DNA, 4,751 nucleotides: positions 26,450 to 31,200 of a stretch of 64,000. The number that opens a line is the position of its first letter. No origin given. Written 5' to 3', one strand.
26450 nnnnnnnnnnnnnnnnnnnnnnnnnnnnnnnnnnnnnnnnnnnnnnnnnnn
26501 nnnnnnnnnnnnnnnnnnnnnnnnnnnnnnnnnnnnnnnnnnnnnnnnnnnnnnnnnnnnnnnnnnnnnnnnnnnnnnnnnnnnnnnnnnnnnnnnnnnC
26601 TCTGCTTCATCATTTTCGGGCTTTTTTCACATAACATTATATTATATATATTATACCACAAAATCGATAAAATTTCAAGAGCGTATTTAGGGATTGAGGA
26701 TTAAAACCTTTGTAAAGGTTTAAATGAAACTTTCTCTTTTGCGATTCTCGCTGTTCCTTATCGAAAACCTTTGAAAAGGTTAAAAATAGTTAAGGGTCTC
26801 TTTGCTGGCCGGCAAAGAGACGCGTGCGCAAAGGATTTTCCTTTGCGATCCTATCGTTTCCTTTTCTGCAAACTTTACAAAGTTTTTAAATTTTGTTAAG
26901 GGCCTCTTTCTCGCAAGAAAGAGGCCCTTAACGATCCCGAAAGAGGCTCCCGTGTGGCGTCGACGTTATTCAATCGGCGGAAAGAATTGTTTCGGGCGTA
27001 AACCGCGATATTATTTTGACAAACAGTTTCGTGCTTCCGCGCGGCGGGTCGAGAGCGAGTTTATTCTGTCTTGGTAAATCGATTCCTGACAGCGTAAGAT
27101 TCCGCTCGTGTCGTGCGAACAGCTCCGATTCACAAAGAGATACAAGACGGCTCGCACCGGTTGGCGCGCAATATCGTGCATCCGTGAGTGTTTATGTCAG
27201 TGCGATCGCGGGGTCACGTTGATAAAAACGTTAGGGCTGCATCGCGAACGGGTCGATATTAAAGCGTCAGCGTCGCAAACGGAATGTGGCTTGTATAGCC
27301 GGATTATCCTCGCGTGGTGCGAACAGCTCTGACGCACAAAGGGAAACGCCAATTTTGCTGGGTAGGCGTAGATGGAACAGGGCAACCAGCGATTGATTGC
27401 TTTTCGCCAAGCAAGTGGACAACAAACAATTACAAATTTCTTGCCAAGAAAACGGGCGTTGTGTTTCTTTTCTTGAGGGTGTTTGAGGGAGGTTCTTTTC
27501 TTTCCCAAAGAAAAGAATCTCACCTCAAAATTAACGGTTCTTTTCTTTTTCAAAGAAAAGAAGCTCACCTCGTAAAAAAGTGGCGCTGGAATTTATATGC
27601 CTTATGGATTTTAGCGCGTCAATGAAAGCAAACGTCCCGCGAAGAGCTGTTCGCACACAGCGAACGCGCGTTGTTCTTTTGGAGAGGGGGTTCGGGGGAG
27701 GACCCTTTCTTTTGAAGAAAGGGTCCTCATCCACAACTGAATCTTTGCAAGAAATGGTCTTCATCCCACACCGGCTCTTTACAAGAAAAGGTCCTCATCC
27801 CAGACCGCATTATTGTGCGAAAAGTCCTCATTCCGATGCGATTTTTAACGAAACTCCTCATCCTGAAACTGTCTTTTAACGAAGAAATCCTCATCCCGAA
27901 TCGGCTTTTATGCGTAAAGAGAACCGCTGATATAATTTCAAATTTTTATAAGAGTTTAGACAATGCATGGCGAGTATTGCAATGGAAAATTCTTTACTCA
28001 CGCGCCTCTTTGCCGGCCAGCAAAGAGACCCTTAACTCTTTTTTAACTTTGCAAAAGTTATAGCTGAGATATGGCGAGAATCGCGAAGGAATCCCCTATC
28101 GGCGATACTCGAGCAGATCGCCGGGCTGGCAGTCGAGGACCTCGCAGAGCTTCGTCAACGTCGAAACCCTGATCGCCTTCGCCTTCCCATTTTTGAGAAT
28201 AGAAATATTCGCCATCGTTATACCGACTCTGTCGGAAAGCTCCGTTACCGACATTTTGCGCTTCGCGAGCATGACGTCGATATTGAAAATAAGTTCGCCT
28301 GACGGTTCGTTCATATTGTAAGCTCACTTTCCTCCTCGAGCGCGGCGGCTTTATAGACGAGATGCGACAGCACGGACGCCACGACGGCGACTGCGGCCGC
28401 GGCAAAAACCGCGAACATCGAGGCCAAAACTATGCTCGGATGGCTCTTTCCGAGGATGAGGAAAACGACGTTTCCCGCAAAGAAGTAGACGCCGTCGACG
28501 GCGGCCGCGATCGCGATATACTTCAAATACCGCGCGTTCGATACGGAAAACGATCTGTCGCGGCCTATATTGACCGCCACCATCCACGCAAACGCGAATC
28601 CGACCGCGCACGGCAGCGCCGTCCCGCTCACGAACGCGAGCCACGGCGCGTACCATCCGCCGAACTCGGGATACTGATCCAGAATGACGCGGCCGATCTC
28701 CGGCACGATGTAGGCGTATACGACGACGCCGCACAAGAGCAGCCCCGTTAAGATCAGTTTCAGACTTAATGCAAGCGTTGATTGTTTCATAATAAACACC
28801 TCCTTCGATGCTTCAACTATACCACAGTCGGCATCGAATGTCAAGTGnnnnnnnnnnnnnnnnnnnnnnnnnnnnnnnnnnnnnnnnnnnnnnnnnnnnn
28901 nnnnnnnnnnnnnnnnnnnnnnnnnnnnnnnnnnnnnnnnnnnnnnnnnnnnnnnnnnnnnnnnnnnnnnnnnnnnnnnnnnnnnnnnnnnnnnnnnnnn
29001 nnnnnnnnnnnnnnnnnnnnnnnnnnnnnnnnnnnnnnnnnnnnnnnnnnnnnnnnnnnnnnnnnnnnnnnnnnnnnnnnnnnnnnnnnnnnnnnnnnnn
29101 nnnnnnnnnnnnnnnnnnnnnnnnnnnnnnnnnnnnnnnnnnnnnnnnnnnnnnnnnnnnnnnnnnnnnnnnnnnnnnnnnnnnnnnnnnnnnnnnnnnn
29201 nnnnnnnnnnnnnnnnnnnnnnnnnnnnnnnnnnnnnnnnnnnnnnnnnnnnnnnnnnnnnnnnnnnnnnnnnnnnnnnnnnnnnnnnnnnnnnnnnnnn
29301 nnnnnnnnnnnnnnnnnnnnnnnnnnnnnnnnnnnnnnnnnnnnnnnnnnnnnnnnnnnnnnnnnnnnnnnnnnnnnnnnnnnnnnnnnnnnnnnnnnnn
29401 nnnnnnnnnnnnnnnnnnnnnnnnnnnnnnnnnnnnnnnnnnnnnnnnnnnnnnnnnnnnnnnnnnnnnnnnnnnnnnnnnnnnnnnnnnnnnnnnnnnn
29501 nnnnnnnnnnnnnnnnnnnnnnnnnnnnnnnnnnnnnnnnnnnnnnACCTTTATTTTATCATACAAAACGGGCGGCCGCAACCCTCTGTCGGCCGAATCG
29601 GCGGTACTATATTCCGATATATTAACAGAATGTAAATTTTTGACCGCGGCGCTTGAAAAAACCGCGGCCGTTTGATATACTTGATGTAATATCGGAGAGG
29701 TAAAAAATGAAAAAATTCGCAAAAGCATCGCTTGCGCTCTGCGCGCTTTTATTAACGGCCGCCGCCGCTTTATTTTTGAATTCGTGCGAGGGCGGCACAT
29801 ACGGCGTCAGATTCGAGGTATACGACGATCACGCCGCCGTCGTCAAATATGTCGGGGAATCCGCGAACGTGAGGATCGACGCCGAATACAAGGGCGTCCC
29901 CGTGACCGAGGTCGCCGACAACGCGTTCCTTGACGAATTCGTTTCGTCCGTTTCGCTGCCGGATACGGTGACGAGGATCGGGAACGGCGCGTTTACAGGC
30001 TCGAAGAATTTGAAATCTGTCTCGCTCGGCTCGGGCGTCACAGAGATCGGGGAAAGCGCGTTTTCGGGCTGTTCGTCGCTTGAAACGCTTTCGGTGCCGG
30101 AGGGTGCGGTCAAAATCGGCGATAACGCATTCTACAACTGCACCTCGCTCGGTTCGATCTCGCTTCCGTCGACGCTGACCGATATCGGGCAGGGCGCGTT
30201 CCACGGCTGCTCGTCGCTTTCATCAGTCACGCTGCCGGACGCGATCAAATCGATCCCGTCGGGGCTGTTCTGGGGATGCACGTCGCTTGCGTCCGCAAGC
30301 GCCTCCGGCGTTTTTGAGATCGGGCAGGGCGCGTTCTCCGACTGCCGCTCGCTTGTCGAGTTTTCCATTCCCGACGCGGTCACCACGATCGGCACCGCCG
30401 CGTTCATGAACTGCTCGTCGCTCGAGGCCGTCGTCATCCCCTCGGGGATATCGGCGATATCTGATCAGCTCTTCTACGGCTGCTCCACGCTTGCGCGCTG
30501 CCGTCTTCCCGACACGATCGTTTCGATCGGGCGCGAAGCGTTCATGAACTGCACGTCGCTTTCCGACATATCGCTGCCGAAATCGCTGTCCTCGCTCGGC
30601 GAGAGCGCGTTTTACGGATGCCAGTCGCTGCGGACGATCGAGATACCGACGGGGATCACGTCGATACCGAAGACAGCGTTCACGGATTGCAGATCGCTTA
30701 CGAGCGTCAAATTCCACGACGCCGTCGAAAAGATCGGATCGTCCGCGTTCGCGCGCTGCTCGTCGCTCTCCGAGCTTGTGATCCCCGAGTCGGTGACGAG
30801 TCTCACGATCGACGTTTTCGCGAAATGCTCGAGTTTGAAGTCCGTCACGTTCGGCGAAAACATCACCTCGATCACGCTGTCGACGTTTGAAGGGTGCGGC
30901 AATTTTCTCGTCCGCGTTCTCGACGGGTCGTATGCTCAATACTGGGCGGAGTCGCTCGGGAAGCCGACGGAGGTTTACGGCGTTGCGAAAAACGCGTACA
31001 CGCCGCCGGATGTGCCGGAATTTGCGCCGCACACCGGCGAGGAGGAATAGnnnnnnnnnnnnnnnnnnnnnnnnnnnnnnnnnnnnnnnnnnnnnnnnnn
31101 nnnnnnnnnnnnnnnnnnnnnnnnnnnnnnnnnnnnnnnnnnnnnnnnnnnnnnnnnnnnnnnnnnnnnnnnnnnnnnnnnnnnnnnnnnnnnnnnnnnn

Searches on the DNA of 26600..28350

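Call 79: search_rna_families(source=window, start=26600, end=28350, threshold=evalue, max_evalue=1)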
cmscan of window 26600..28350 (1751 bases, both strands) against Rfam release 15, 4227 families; matches with E-value up to 1: 13.
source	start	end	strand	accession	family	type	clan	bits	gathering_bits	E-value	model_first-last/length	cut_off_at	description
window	26885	26933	+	RF02838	Ref55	Gene; sRNA;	-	25.5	43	0.75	1-54/54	no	Enterococcus sRNA 55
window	27482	27529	+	RF04239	mir-4679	Gene; miRNA;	-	24.5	88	0.084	11-65/75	no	mir-4679 microRNA precursor family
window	27484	27572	+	RF03743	MIR7696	Gene; miRNA;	-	23.8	83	0.14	1-88/88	no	MIR7696 microRNA precursor family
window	27493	27562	-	RF04239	mir-4679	Gene; miRNA;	-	23.7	88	0.14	1-75/75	no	mir-4679 microRNA precursor family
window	27485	27571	-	RF03743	MIR7696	Gene; miRNA;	-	23.2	83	0.2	1-88/88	no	MIR7696 microRNA precursor family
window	26761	26930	+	RF02986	FuFi-1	Gene; sRNA;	-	23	59.6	0.021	1-175/175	no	FuFi-1 RNA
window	26893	26934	+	RF04092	MIR1508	Gene; miRNA;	-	22.6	70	0.16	1-91/91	no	MIR1508 microRNA precursor family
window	27485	27571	-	RF03940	MIR9563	Gene; miRNA;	-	20.8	90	0.75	1-127/127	no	MIR9563 microRNA precursor family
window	27474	27536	-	RF03323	mir-3613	Gene; miRNA;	-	20.4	91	0.38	1-86/86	no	mir-3613 microRNA precursor family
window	27683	27715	+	RF00489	ctRNA_p42d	Gene; antisense;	-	20.3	50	0.29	1-46/46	no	ctRNA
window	26895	26932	+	RF02739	Rev41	Gene; sRNA;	-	17.8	535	0.02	82-121/480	no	Soft rot Enterobacteriaceae Rev 41 sRNA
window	27473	27537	+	RF02637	EF0408_EF0409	Gene; sRNA;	-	15.9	440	0.23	80-322/412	no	Enterococcus sRNA EF0408_EF0409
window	26796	26821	+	RF02739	Rev41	Gene; sRNA;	-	13.5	535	0.43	89-114/480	no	Soft rot Enterobacteriaceae Rev 41 sRNA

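Call 81: search_rna_families(source=window, start=26700, end=26990, threshold=evalue, max_evalue=1, show_alignments=2)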
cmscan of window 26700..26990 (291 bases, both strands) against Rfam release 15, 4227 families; matches with E-value up to 1: 6.
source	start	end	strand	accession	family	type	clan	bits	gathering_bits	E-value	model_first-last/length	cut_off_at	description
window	26885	26933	+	RF02838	Ref55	Gene; sRNA;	-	25.5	43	0.12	1-54/54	no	Enterococcus sRNA 55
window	26761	26930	+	RF02986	FuFi-1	Gene; sRNA;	-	22.9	59.6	0.0035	1-175/175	no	FuFi-1 RNA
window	26893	26934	+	RF04092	MIR1508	Gene; miRNA;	-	22.6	70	0.027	1-91/91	no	MIR1508 microRNA precursor family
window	26898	26929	+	RF03702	MIR851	Gene; miRNA;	-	17.4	90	0.78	1-108/108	no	MIR851 microRNA precursor family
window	26751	26930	+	RF04180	BTnc231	Gene; sRNA;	-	15.9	80.4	0.55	1-154/154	no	Bacteroides sRNA BTnc231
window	26719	26794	+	RF00736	mir-320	Gene; miRNA;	-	15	55.5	0.89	1-76/76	no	mir-320 microRNA precursor family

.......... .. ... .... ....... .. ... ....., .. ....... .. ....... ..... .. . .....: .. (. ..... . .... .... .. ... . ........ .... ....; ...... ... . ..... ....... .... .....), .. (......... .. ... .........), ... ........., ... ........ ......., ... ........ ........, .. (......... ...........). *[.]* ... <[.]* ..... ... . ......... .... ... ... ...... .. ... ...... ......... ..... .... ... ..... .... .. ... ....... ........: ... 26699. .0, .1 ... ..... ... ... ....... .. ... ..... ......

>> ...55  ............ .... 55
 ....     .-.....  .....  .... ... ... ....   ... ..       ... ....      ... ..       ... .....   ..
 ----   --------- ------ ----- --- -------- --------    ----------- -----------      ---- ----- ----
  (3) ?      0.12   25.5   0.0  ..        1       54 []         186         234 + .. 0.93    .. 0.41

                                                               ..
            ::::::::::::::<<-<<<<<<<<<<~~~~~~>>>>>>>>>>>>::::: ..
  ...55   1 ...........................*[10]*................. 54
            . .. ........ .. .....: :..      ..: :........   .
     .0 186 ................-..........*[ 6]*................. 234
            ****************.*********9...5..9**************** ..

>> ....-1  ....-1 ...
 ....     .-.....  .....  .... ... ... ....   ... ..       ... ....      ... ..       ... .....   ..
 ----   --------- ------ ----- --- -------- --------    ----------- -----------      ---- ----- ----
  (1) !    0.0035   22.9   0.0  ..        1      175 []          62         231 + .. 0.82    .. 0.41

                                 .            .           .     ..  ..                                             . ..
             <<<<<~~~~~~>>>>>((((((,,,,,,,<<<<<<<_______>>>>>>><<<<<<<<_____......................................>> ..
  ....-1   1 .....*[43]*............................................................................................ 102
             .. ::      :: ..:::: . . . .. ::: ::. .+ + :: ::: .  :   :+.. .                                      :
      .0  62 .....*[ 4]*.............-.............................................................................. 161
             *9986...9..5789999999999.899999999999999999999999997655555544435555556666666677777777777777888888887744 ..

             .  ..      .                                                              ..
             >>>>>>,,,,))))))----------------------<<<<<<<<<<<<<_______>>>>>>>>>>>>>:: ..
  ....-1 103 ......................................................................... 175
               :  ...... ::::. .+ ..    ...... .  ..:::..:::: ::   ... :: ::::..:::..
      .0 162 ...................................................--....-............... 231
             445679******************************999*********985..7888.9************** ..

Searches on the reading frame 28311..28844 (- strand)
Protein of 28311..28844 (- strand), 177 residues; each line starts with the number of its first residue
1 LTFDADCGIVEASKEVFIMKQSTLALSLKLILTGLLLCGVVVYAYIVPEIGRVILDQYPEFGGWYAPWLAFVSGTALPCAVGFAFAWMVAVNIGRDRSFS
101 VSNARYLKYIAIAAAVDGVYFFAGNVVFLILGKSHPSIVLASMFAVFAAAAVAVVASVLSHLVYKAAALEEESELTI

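Call 12: search_protein_families(library=pfam, proteins=[window:28311-28844:-])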
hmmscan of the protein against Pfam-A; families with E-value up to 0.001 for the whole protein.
window:28311-28844:- (177 aa): 1 family
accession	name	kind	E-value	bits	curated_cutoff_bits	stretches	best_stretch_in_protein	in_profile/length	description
PF11188.13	DUF2975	-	2e-24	86.4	27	1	56-177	8-130/130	Protein of unknown function (DUF2975)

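Call 64: find_encoding_contigs(protein=window:28311-28844:-, flank=5000, max_places=10)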
Protein window:28311-28844:- (177 aa): no gene with exactly this product is on record in the collection.

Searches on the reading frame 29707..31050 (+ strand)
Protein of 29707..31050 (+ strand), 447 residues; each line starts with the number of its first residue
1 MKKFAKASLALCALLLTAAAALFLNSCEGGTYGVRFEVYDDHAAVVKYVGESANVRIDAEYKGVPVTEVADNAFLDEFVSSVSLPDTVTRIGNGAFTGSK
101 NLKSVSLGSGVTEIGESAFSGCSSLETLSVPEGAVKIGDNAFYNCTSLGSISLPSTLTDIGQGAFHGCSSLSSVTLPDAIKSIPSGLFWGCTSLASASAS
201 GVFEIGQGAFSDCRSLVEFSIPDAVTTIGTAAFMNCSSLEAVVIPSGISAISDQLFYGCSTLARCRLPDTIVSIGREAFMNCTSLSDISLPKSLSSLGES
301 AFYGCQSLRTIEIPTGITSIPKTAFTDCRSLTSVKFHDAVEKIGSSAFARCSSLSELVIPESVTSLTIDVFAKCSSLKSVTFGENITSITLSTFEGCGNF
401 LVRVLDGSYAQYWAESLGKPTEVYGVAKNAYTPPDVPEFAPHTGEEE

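Call 12: search_protein_families(library=pfam, proteins=[window:29707-31050:+])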
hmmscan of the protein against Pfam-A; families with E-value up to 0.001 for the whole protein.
window:29707-31050:+ (447 aa): 3 families
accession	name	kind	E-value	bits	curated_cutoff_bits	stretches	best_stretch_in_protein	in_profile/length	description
PF13306.12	LRR_5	-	3.1e-104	344.3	27.7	3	273-398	2-124/127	BspA type Leucine rich repeat region (6 copies)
PF13855.12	LRR_8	-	4.3e-21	74.9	27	0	89-129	14-55/61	Leucine rich repeat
PF12799.13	LRR_4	-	8.1e-05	23.2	27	0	100-130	1-30/44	Leucine Rich repeats (2 copies)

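Call 66: find_encoding_contigs(protein=window:29707-31050:+, flank=5000, max_places=10)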
Protein window:29707-31050:+ (447 aa): 1 contig read that carries it; 1 place shown.
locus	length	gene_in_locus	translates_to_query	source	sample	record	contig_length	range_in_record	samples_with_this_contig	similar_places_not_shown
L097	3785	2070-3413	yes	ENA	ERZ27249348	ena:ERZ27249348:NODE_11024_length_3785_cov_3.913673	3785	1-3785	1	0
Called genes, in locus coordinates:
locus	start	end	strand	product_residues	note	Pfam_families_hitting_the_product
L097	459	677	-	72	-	PF13443:HTH_26, PF01381:HTH_3 (weak)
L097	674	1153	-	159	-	PF11188:DUF2975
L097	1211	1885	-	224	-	PF00702:Hydrolase, PF13419:HAD_2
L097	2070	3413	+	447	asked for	-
